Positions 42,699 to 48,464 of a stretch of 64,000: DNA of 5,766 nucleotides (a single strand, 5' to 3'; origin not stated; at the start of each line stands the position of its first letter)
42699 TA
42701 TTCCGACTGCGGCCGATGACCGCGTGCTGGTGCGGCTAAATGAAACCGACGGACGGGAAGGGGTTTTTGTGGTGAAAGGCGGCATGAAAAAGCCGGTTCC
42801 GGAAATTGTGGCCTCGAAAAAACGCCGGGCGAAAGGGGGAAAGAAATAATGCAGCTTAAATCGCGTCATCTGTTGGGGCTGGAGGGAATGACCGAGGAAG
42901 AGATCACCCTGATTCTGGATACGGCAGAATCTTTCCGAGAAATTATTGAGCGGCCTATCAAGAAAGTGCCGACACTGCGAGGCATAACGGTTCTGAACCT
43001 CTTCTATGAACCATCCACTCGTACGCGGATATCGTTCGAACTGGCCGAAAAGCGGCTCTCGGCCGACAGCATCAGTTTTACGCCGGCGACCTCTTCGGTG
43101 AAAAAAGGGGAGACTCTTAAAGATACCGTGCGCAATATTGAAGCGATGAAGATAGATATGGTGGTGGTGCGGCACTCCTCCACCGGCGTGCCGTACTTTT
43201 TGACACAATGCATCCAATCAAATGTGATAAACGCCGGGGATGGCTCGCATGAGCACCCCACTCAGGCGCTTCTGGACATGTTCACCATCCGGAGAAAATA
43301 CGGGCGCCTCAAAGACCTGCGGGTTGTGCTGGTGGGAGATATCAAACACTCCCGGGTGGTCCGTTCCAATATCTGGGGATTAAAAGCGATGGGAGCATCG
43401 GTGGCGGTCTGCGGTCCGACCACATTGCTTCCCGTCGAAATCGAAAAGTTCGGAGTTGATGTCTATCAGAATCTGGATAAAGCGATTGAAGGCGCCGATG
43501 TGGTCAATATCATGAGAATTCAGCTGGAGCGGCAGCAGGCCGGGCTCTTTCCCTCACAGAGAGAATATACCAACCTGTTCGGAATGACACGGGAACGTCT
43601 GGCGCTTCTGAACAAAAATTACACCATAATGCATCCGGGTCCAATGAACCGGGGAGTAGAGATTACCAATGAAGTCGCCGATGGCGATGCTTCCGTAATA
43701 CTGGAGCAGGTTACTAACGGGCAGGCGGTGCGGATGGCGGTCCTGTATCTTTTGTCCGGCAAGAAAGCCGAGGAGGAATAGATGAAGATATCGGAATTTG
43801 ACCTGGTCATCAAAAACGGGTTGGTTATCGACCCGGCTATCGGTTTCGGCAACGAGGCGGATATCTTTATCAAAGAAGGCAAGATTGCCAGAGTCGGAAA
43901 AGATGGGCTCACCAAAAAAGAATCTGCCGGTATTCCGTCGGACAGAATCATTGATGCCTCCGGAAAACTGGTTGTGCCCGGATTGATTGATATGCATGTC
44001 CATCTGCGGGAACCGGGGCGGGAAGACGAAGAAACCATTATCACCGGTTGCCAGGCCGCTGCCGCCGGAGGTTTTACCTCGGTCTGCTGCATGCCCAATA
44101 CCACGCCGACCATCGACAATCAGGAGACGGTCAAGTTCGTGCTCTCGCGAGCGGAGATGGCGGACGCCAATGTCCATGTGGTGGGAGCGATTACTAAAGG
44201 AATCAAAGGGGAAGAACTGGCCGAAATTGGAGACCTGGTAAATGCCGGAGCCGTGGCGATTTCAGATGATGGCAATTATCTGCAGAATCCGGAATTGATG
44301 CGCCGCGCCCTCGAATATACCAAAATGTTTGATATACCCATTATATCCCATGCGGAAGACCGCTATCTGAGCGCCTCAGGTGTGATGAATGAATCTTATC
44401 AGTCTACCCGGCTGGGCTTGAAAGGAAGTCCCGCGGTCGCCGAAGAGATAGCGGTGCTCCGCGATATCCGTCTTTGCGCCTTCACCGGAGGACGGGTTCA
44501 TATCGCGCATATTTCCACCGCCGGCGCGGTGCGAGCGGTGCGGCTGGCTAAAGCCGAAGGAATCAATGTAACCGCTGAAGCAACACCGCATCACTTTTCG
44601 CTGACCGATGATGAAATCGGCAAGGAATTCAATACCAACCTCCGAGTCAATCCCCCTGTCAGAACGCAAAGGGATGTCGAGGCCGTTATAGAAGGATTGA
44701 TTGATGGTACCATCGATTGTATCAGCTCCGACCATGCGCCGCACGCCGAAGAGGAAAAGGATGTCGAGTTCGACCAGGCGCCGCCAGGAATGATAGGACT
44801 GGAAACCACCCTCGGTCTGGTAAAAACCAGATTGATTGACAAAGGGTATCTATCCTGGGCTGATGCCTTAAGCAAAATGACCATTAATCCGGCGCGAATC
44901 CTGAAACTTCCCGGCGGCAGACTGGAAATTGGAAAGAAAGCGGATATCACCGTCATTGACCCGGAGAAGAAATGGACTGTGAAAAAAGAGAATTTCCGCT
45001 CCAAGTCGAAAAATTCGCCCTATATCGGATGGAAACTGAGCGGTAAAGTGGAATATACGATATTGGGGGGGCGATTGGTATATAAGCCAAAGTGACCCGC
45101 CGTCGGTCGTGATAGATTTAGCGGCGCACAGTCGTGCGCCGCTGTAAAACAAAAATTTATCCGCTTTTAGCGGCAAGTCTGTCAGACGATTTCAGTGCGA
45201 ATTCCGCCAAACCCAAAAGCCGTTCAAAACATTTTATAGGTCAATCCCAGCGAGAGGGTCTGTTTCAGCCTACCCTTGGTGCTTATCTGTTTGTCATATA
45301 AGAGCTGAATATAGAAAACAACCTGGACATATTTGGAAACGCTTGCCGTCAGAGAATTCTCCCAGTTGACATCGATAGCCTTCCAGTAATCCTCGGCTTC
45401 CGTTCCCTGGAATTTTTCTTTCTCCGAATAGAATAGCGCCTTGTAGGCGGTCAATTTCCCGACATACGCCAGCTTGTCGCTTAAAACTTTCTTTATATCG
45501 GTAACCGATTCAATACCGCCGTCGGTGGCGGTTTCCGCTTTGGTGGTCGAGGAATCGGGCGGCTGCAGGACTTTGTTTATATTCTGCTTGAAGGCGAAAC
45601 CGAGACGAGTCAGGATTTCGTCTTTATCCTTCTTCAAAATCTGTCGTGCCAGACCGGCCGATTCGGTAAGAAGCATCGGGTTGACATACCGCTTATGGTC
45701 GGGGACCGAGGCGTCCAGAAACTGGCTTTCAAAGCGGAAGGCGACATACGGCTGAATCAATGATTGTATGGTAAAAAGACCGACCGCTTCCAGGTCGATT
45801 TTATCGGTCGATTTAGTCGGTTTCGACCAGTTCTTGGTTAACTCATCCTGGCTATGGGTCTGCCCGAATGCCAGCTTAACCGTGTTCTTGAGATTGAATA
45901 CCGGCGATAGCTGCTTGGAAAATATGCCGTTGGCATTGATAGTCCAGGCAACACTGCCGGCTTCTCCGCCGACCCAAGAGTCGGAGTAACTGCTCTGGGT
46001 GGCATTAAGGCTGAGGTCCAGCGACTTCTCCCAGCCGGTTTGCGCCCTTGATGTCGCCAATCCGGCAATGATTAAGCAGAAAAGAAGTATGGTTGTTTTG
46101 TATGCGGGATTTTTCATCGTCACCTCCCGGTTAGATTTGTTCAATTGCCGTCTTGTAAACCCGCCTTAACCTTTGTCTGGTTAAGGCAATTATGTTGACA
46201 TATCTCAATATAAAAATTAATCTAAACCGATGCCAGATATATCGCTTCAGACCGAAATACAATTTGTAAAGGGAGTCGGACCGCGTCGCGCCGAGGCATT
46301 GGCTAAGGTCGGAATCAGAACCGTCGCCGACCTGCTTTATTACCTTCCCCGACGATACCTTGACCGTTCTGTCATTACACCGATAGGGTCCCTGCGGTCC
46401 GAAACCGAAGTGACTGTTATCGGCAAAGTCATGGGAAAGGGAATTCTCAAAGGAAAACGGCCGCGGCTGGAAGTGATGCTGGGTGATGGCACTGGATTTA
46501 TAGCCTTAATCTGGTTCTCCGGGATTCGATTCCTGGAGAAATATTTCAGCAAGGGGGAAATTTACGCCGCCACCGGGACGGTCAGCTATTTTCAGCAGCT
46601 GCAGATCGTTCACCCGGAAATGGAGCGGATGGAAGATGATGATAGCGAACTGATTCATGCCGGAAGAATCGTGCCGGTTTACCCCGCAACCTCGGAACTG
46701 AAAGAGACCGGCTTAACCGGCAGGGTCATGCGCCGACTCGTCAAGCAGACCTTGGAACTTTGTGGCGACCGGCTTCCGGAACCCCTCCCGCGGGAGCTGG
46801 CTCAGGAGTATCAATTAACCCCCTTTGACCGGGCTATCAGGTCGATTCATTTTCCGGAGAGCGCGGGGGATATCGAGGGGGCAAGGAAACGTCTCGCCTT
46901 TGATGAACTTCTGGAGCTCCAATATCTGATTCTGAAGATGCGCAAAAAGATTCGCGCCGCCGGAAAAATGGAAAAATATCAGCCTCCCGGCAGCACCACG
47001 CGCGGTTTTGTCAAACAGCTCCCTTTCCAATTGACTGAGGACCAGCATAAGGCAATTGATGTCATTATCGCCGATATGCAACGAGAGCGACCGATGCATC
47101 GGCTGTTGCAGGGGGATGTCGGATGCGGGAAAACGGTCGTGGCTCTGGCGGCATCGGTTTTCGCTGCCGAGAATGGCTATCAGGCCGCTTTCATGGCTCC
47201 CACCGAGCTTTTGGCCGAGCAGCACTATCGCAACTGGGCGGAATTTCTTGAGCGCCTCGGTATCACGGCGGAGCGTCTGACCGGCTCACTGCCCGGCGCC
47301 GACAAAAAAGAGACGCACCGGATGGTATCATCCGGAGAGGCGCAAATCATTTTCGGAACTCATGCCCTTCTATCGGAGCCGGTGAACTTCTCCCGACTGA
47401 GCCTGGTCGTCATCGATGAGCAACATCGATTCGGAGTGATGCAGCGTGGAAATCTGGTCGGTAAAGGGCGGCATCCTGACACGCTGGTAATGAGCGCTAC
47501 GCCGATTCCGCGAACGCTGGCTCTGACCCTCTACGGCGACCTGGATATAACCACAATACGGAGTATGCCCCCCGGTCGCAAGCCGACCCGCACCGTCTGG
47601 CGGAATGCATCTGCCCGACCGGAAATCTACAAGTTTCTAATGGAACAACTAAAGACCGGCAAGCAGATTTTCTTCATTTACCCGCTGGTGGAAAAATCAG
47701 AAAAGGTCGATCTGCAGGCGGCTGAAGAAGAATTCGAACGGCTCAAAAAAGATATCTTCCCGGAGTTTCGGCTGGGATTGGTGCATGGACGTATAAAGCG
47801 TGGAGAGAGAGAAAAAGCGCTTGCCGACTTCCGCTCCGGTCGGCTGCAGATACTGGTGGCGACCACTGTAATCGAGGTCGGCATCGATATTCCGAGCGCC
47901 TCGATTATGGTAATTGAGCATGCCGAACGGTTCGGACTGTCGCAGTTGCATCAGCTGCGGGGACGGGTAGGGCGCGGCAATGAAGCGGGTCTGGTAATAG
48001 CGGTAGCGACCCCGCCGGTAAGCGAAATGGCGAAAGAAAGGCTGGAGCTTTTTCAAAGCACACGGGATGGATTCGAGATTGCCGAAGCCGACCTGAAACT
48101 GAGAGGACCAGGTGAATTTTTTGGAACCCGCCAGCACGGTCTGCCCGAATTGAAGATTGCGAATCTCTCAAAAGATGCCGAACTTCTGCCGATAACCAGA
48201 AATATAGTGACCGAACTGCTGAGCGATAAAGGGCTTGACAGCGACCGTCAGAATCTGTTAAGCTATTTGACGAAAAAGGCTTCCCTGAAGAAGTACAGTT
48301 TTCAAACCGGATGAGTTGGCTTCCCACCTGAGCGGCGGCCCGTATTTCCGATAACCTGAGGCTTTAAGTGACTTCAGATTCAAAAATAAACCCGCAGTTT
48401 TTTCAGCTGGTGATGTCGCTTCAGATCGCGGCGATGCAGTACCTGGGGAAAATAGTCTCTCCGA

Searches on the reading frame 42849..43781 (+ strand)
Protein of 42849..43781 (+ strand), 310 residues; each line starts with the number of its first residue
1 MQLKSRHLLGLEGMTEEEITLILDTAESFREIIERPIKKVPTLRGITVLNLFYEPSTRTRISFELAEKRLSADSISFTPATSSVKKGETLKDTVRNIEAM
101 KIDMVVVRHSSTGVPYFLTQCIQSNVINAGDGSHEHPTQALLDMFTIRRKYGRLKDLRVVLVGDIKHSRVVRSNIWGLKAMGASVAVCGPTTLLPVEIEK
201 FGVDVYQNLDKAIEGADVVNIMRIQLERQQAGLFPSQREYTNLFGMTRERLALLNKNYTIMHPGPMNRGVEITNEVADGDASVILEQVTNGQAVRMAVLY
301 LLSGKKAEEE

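Call 88: search_protein_families(library=pfam, proteins=[window:42849-43781:+], max_evalue=0.00001)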
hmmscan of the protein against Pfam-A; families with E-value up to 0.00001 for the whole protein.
window:42849-43781:+ (310 aa): 2 families
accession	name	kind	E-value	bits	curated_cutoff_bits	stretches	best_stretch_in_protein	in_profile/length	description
PF02729.26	OTCace_N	-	2.4e-44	151.4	29.9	1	6-148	1-147/148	Aspartate/ornithine carbamoyltransferase, carbamoyl-P binding domain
PF00185.30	OTCace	-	2.5e-25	89.8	29.4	1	155-302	1-157/157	Aspartate/ornithine carbamoyltransferase, Asp/Orn binding domain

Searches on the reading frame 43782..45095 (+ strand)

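Call 88: search_protein_families(library=pfam, proteins=[window:43782-45095:+], max_evalue=0.00001)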
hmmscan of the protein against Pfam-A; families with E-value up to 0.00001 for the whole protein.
window:43782-45095:+ (437 aa): 3 families
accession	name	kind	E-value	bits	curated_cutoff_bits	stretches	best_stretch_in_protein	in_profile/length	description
PF01979.26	Amidohydro_1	-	5.1e-33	115.2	25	1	63-433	1-345/345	Amidohydrolase family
PF07969.17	Amidohydro_3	-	6.9e-20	72.4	29.7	2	346-434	398-472/472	Amidohydrolase family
PF12890.13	DHOase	-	3.4e-10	40.6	21.2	1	61-246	1-139/142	Dihydro-orotase-like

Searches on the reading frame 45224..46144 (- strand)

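Call 88: search_protein_families(library=pfam, proteins=[window:45224-46144:-], max_evalue=0.00001)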
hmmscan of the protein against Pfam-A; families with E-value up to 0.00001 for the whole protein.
window:45224-46144:- (306 aa): 1 family
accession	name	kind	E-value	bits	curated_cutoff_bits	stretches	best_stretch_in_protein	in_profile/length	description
PF11276.14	DUF3078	-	1.9e-07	31.8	25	1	49-144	2-90/92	Protein of unknown function (DUF3078)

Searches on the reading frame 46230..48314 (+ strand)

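Call 88: search_protein_families(library=pfam, proteins=[window:46230-48314:+], max_evalue=0.00001)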
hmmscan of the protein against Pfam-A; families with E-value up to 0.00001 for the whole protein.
window:46230-48314:+ (694 aa): 6 families
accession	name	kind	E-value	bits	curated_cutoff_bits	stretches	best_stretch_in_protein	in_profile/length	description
PF17191.10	RecG_wedge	-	9.9e-27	93.9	23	1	9-176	1-160/162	RecG wedge domain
PF00270.35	DEAD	-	1.3e-24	87.2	26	1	269-430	1-164/167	DEAD/DEAH box helicase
PF00271.37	Helicase_C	-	3.7e-23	82.3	23.5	1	470-583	6-109/110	Helicase conserved C-terminal domain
PF19833.4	RecG_dom3_C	-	8.2e-16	58.3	26.8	1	611-676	1-68/87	ATP-dependent DNA helicase RecG, domain 3, C-terminal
PF04851.21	ResIII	-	7.1e-12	46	22.5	1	267-425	3-162/164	Type III restriction enzyme, res subunit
PF01336.31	tRNA_anti-codon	-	1.2e-07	32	27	1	61-132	1-73/75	OB-fold nucleic acid binding domain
